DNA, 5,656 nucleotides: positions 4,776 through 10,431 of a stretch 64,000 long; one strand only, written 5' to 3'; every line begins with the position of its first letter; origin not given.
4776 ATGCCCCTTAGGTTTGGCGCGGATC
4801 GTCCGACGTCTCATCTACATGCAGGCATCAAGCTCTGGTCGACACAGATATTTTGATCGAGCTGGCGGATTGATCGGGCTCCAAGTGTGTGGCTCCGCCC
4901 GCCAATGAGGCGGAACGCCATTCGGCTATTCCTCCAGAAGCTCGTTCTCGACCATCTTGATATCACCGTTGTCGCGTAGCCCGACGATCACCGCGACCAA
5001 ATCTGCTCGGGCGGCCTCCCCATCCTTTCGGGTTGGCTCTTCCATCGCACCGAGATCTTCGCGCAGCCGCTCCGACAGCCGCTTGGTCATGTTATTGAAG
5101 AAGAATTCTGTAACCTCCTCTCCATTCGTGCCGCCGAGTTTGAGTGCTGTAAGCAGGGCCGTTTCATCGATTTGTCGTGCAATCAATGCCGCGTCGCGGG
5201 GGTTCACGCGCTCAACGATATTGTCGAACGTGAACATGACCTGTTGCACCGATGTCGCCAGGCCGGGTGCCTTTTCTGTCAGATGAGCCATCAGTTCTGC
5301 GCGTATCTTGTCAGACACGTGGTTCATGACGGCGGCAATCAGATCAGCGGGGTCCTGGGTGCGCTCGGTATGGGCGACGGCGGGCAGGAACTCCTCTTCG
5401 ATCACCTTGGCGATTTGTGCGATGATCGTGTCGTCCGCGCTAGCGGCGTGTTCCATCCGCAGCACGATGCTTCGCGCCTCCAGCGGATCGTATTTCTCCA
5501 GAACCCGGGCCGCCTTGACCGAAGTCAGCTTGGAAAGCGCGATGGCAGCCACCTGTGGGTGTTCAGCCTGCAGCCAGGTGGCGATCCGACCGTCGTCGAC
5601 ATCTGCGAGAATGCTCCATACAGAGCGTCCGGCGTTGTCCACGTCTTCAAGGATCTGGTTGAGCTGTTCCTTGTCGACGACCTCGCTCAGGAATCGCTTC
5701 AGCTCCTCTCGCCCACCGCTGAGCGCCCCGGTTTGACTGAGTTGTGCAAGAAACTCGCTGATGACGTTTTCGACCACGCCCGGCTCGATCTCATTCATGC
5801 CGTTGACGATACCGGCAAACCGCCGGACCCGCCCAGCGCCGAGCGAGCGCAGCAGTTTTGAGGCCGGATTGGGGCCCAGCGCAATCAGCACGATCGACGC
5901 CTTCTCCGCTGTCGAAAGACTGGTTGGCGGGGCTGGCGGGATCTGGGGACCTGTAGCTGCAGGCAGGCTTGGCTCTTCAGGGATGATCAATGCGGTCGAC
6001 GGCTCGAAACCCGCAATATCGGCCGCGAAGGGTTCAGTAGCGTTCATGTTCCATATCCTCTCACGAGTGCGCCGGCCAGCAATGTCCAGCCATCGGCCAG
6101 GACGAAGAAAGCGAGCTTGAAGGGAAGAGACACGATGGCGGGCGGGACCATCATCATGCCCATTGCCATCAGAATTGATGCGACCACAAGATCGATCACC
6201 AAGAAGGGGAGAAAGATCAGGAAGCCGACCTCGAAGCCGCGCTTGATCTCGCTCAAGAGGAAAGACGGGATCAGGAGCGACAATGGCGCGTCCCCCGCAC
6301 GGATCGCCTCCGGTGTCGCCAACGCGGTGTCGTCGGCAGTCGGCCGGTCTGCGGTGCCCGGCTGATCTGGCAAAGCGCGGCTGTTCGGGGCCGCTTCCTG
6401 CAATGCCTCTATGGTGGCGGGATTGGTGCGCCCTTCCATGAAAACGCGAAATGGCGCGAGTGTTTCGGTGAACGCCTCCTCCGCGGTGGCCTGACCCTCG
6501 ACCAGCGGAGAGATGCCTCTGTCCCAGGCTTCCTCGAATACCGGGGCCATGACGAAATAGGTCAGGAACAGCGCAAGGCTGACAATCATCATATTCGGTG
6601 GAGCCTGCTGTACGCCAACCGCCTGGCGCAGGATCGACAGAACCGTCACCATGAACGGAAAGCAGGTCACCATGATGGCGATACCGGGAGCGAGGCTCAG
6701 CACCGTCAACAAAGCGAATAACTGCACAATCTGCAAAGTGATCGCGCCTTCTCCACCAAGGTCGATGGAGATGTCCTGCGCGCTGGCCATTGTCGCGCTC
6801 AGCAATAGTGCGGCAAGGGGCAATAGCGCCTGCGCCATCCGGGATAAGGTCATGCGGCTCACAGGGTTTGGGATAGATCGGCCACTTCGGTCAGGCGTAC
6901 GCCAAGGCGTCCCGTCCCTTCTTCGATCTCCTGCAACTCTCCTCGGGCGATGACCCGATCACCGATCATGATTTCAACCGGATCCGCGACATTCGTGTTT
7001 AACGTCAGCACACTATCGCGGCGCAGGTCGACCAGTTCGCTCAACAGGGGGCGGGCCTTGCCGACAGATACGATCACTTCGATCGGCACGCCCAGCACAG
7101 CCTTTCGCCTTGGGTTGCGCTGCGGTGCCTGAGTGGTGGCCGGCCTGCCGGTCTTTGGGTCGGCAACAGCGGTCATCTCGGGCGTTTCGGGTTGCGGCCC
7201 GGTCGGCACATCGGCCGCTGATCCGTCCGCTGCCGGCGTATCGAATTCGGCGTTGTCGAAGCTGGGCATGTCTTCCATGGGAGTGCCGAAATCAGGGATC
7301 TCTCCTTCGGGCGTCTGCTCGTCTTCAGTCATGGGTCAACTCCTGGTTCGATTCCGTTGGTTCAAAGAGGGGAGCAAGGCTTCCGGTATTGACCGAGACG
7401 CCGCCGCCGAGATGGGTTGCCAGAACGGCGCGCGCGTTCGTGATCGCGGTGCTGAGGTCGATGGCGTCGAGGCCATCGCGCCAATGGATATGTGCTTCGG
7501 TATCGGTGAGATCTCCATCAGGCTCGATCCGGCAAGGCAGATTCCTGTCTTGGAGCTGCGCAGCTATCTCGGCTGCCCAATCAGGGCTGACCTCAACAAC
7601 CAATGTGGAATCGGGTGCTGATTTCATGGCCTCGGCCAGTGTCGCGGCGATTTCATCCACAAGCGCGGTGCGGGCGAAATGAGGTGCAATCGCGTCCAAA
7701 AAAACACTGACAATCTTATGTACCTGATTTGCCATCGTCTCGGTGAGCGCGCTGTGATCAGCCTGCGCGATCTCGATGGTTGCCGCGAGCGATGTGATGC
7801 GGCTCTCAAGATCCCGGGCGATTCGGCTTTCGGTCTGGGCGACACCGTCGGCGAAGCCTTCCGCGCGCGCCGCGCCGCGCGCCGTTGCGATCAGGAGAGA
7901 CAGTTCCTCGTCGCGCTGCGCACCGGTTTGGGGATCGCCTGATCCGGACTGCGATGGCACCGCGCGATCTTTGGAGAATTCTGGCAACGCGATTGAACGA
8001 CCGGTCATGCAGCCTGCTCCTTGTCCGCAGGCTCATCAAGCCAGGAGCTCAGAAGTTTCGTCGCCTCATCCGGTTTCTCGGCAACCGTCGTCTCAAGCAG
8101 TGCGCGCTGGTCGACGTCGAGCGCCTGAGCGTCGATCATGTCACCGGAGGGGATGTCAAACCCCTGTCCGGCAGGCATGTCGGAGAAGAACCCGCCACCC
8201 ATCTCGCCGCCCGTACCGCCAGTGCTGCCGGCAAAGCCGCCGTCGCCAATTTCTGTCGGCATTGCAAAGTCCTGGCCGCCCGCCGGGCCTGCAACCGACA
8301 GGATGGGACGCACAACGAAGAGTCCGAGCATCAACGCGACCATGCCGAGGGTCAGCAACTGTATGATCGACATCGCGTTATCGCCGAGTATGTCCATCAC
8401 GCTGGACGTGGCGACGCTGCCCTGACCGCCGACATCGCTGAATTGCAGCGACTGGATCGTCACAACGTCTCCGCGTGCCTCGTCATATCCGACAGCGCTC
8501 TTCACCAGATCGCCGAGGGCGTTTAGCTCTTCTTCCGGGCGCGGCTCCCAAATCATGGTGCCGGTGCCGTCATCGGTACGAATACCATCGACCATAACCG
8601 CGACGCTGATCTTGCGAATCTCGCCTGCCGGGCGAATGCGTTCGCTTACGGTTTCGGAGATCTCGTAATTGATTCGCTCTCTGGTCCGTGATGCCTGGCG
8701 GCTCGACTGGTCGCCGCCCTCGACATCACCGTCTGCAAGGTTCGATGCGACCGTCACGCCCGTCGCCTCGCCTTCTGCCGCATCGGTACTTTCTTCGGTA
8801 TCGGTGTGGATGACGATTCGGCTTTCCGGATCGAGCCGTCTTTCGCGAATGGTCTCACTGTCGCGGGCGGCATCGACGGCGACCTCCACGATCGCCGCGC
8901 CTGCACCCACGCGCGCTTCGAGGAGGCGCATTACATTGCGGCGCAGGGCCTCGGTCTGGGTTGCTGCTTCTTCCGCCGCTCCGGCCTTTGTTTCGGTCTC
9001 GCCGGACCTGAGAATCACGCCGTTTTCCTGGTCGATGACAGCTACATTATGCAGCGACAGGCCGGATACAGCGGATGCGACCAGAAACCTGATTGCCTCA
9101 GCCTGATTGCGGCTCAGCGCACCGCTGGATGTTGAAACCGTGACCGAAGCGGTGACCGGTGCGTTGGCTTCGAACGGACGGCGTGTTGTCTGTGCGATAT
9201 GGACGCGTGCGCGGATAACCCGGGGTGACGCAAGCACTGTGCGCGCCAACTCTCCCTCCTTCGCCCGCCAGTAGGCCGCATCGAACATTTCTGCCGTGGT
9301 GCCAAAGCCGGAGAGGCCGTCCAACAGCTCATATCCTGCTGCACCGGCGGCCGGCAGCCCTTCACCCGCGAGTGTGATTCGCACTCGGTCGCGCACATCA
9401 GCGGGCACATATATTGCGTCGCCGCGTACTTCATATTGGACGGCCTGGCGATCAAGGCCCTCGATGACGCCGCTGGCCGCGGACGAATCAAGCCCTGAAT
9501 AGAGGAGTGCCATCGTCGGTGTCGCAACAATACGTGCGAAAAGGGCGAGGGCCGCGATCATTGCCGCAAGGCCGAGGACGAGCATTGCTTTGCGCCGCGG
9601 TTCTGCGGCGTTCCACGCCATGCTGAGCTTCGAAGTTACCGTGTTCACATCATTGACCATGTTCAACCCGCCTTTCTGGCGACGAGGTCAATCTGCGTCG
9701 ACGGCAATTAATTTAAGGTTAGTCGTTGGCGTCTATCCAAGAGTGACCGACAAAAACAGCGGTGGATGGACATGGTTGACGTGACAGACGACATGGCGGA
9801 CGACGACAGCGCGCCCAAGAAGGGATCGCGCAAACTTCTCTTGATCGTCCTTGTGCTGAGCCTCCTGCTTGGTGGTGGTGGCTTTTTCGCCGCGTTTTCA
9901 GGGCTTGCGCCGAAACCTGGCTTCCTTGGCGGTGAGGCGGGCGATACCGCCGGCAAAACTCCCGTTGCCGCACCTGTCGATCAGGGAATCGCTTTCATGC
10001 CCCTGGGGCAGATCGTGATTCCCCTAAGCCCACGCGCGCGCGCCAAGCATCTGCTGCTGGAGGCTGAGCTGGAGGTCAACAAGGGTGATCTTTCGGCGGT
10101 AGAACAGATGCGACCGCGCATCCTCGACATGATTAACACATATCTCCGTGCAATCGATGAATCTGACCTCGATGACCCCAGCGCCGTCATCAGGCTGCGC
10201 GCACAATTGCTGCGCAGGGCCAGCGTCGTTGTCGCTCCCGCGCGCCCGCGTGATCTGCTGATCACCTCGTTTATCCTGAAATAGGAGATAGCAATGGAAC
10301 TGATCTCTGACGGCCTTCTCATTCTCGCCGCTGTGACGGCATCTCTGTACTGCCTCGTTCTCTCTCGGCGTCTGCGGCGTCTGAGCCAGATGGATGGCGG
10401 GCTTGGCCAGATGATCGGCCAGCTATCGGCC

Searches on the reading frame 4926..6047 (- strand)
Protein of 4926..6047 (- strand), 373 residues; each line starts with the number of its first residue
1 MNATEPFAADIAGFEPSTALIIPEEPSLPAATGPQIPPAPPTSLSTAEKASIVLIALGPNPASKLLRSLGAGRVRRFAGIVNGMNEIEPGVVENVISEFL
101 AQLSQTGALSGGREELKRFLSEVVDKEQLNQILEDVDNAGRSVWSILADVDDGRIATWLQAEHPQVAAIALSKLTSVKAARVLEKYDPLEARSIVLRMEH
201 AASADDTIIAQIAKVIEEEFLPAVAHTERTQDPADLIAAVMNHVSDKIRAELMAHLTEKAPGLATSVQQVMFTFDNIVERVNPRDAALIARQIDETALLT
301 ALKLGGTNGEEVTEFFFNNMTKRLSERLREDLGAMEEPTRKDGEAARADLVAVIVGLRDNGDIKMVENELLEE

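Call 21: search_protein_families(library=pfam, proteins=[window:4926-6047:-], max_evalue=0.001)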
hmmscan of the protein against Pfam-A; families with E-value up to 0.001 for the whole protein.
window:4926-6047:- (373 aa): 3 families
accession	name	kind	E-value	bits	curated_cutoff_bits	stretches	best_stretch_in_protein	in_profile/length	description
PF01706.21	FliG_C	-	1.2e-24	87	23.3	1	255-364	2-107/108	FliG C-terminal domain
PF14842.11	FliG_N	-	1.4e-18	67.9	25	1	44-139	2-98/104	FliG N-terminal domain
PF14841.11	FliG_M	-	2.5e-16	60.1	25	1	154-220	3-69/76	FliG middle domain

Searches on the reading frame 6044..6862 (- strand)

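Call 21: search_protein_families(library=pfam, proteins=[window:6044-6862:-], max_evalue=0.001)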
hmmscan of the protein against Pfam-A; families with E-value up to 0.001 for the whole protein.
window:6044-6862:- (272 aa): 1 family
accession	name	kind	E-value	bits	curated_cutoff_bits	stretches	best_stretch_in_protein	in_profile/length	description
PF00813.25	FliP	-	4.8e-71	239.1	26.9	1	51-266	1-191/191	FliP family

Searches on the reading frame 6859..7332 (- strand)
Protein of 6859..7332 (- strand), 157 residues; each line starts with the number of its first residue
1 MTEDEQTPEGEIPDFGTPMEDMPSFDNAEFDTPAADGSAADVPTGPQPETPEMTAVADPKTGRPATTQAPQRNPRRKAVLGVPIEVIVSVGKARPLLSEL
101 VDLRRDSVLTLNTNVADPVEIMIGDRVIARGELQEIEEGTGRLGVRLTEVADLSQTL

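Call 21: search_protein_families(library=pfam, proteins=[window:6859-7332:-], max_evalue=0.001)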
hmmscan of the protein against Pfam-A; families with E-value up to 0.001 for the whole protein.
window:6859-7332:- (157 aa): 1 family
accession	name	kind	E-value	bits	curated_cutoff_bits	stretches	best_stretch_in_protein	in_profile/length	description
PF01052.25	FliMN_C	-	2.3e-14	53.5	23.8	1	78-151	2-72/73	Type III flagellar switch regulator (C-ring) FliN C-term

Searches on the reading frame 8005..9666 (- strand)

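Call 21: search_protein_families(library=pfam, proteins=[window:8005-9666:-], max_evalue=0.001)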
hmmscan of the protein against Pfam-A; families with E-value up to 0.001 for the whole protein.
window:8005-9666:- (553 aa): 2 families
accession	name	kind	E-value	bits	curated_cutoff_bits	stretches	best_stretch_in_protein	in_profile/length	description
PF01514.23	YscJ_FliF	-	5.4e-44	150.6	24.4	1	49-217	3-176/179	Secretory protein of YscJ/FliF family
PF08345.17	YscJ_FliF_C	-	2.6e-34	119.2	23.8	1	249-409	1-147/147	Flagellar M-ring protein C-terminal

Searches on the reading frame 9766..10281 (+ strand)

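Call 4: search_protein_families(library=pfam, proteins=[window:9766-10281:+], max_evalue=0.1)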
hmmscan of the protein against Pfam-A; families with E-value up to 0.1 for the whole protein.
window:9766-10281:+ (172 aa): 1 family
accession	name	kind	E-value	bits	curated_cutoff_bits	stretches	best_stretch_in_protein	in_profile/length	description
PF03748.19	FliL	-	4.6e-10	40.4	24.6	1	77-170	1-101/103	Flagellar basal body-associated protein FliL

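Call 5: search_protein_families(library=ncbifam, proteins=[window:9766-10281:+], max_evalue=0.1)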
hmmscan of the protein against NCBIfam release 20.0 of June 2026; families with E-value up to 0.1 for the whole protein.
window:9766-10281:+ (172 aa): 2 families
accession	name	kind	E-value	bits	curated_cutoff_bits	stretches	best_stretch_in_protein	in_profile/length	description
NF009420.1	PRK12785.1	equivalog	3.6e-18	65.9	197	1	11-170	8-159/161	flagellar basal body-associated protein FliL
NF004285.1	PRK05696.1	equivalog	0.02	14.7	179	1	11-151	8-146/171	flagellar basal body-associated protein FliL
